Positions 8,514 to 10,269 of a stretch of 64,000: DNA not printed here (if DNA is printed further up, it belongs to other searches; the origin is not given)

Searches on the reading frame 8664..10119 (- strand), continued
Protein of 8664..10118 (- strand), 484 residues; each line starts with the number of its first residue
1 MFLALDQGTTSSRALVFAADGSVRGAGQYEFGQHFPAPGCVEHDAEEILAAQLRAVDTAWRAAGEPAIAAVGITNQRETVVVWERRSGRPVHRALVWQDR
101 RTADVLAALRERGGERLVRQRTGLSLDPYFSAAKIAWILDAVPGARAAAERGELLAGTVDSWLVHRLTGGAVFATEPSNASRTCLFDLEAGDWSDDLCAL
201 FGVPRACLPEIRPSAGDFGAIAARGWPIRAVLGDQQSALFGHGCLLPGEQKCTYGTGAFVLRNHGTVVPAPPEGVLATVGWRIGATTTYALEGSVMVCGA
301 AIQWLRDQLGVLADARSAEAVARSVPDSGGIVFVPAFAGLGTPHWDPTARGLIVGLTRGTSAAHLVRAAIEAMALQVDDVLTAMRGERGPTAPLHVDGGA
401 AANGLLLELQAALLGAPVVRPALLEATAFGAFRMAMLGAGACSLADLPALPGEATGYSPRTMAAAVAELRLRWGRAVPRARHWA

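Call 75: find_encoding_contigs(protein=P0081, flank=2500, max_places=1)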
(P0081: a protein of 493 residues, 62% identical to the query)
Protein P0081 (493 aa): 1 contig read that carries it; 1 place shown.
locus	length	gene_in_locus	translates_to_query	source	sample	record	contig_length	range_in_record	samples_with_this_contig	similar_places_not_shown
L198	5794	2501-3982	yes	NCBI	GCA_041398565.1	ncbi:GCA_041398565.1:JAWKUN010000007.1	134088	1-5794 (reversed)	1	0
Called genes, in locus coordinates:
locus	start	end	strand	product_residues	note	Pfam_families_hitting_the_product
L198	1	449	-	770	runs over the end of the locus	PF01839:FG-GAP (faint), PF13517:FG-GAP_3, PF14783:BBS2_Mid (faint), PF13517:FG-GAP_3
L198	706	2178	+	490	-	-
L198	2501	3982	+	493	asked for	PF00370:FGGY_N, PF02782:FGGY_C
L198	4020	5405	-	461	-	PF13418:Beta-prop_TYW4 (faint), PF13854:Kelch_HCF (faint), PF24981:Beta-prop_ATRN-LZTR1, PF24681:Kelch_KLHDC2_KLHL20_DRC7, PF13415:Beta-prop_FBX42, PF24681:Kelch_KLHDC2_KLHL20_DRC7, PF24981:Beta-prop_ATRN-LZTR1 (weak)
